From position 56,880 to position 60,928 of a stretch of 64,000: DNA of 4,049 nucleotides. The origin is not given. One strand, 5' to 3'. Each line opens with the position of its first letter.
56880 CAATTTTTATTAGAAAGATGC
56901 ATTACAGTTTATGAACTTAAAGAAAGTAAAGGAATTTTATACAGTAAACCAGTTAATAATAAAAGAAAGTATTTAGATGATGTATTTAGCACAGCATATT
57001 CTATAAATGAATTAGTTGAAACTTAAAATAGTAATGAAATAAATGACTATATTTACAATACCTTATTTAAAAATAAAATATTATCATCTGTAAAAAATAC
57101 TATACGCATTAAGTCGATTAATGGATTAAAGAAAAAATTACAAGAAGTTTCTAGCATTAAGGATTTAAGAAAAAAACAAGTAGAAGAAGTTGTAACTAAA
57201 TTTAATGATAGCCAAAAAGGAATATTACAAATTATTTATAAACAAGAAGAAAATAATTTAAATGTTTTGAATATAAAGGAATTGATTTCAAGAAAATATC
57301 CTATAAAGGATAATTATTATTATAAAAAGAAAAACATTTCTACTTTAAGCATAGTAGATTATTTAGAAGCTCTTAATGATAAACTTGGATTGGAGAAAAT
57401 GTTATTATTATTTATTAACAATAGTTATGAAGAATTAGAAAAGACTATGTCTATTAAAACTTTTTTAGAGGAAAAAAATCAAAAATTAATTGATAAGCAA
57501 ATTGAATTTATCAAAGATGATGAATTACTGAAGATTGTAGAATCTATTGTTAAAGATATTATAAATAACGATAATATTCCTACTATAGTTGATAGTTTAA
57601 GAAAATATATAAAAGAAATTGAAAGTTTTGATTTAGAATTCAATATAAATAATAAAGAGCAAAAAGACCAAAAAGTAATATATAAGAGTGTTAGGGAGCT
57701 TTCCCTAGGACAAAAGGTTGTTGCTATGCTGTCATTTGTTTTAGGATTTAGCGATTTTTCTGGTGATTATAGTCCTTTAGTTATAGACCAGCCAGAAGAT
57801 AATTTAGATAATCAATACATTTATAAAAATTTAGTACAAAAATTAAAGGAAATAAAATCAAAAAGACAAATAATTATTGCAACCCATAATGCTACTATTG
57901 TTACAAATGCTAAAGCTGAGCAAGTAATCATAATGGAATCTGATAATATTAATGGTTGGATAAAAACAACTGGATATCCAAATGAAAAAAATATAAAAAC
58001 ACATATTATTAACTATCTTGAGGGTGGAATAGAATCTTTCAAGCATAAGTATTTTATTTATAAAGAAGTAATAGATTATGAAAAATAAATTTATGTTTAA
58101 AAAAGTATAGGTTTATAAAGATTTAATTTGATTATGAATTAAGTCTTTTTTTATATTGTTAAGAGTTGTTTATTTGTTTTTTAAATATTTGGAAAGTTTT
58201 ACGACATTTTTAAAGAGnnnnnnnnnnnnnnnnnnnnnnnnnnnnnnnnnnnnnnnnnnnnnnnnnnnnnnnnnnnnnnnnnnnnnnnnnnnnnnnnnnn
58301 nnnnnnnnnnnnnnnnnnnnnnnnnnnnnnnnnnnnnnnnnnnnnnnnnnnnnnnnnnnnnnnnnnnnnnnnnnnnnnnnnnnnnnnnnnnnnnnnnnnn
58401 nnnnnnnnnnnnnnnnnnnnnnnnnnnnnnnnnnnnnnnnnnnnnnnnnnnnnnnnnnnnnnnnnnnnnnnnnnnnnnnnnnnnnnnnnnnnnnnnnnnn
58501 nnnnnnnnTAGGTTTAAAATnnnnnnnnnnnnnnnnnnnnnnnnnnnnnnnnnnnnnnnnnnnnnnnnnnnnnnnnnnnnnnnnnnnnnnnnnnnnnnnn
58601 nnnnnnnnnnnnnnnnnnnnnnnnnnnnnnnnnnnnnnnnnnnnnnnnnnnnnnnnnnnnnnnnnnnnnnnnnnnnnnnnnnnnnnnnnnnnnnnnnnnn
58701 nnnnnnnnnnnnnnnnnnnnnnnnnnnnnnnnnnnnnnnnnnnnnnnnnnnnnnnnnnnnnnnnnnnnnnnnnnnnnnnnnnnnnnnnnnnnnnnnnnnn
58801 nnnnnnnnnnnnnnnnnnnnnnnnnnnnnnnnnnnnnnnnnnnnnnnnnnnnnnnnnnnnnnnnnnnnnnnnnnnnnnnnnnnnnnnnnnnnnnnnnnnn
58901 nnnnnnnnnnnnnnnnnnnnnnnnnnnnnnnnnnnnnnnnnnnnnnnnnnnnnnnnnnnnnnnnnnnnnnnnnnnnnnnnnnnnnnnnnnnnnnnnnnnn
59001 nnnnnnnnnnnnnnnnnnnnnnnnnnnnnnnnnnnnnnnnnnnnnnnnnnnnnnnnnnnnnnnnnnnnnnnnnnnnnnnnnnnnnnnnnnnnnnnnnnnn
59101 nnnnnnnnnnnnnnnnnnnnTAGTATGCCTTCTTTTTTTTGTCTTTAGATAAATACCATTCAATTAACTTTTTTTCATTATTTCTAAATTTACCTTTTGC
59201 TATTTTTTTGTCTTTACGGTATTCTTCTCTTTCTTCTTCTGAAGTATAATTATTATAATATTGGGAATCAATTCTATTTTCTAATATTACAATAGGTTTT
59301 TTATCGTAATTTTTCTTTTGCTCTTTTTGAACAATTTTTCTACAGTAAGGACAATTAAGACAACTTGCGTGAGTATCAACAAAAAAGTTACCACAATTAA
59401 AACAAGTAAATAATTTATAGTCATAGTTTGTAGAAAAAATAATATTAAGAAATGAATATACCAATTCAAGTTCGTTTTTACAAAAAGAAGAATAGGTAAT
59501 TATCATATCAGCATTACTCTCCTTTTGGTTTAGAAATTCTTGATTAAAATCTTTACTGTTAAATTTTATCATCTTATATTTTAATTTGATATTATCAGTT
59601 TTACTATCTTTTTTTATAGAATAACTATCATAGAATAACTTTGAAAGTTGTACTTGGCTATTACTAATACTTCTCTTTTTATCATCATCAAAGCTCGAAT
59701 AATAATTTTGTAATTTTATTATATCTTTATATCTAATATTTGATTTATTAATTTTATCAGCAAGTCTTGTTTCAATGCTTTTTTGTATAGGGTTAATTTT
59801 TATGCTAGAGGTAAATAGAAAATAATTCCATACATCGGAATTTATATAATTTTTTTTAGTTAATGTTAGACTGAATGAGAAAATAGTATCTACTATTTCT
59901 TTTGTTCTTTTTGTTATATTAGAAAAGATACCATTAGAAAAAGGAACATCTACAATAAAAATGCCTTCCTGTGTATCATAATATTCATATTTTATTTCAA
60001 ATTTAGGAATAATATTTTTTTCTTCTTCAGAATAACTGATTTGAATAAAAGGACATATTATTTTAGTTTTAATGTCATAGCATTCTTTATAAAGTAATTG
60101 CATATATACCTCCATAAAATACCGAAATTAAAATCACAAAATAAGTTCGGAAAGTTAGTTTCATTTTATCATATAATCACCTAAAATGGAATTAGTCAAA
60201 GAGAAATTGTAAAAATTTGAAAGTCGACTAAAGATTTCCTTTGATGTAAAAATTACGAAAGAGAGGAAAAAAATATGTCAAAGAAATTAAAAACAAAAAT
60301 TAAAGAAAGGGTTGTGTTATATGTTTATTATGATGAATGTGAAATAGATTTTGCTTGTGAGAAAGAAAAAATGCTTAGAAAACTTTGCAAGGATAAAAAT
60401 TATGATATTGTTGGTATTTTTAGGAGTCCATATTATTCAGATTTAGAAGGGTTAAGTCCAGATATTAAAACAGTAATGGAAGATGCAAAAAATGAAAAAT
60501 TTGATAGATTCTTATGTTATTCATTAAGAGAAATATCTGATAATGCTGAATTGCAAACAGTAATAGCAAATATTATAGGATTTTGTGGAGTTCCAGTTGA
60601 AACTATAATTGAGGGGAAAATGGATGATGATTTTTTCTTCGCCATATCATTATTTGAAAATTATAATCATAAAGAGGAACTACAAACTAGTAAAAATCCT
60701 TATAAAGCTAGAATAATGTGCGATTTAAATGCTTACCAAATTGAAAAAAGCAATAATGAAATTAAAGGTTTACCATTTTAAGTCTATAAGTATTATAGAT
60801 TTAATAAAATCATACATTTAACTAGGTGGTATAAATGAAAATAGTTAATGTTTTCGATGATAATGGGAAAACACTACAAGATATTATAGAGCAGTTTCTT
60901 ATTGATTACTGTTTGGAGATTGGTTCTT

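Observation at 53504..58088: Macro domain, Ser/Thr kinase and PHP+ABC-ATPase operon on an integrative element: candidate undescribed defence system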

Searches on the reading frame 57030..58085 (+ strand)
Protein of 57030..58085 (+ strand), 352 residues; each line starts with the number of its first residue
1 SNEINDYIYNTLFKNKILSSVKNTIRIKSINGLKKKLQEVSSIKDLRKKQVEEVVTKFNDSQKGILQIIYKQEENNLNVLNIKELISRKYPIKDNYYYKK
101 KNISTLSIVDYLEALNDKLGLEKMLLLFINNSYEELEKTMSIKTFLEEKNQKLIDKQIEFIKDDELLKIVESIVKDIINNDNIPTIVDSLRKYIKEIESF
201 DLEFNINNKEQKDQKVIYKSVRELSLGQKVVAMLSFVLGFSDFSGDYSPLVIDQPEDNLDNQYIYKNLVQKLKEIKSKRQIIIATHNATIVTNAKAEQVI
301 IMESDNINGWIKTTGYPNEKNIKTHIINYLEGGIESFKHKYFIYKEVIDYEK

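Call 6: search_protein_families(library=pfam, proteins=[window:57030-58085:+], max_evalue=0.1)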
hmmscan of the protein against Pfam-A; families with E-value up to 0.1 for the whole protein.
window:57030-58085:+ (352 aa): 3 families
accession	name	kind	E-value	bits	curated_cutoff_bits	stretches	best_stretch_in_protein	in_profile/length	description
PF02463.25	SMC_N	-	4.6e-10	39.7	40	1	42-304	52-215/220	RecF/RecN/SMC N terminal domain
PF13304.12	AAA_21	-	9.1e-07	29.7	27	1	142-291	174-303/304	AAA domain, putative AbiEii toxin, Type IV TA system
PF08895.16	DUF1840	-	0.05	14.3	25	0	165-235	22-94/108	Domain of unknown function (DUF1840)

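Call 7: search_protein_families(library=padloc, proteins=[window:57030-58085:+], max_evalue=0.1)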
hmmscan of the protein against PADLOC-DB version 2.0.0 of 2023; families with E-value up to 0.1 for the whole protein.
window:57030-58085:+ (352 aa): 17 families
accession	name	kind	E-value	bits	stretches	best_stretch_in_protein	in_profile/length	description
PDLC02208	Ppl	-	2.3e-20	70.4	1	220-341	773-889/894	-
PDLC04135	mad3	-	1.6e-12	45.7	1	48-305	72-340/374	mads_3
PDLC04678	PDC-M49A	-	1.4e-10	38.2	1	248-345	570-677/681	-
PDLC04242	PDC-M01A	-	1.5e-07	28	1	218-305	398-484/566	-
PDLC04679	PDC-M49A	-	2.4e-07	27.9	1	250-344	432-536/541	-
PDLC04182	HEC-01A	-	5.3e-06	23.7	1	230-311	290-370/406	-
PDLC04174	HEC-01A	-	7e-05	20.2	1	212-333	136-251/264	-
PDLC02461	BrxB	-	7.7e-05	20.4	1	225-321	65-155/200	BrxB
PDLC04169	GajA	-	0.00012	19.6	1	244-310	133-200/434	-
PDLC00286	PtuA1|PtuA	-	0.00035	17.8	1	266-310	166-210/289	AAA ATPase domain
PDLC04168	GajA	-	0.00051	16.8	1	252-324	282-353/570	-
PDLC02723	PbeC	-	0.00074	16.1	1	36-278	386-612/618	PbeC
PDLC00271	PtuA1|PtuA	-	0.0011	16.6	1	266-308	297-340/421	AAA ATPase domain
PDLC04183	HEC-01A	-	0.0021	15.2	1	268-305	325-362/402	-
PDLC00294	PtuA1|PtuA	-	0.0031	14.2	1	244-306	357-421/548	AAA ATPase domain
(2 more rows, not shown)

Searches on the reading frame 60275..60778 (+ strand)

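Call 27: search_protein_families(library=ncbifam, proteins=[window:60275-60778:+], max_evalue=0.01)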
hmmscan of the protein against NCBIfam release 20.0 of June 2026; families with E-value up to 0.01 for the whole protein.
window:60275-60778:+ (168 aa): 0 families

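Call 59: search_protein_families(library=padloc, proteins=[window:60275-60778:+], max_evalue=0.01)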
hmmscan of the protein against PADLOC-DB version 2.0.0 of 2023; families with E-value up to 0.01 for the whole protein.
window:60275-60778:+ (168 aa): 0 families

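Call 72: search_protein_families(library=pfam, proteins=[window:60275-60778:+], max_evalue=0.01)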
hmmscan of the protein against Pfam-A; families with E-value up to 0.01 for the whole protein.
window:60275-60778:+ (168 aa): 1 family
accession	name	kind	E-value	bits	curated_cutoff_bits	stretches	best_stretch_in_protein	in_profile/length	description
PF00239.26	Resolvase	-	0.0087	16.6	23.3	0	31-112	20-100/145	Resolvase, N terminal domain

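Call 81: search_protein_families(library=phrogs, proteins=[window:60275-60778:+], max_evalue=0.001)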
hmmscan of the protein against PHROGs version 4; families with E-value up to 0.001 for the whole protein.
window:60275-60778:+ (168 aa): 0 families
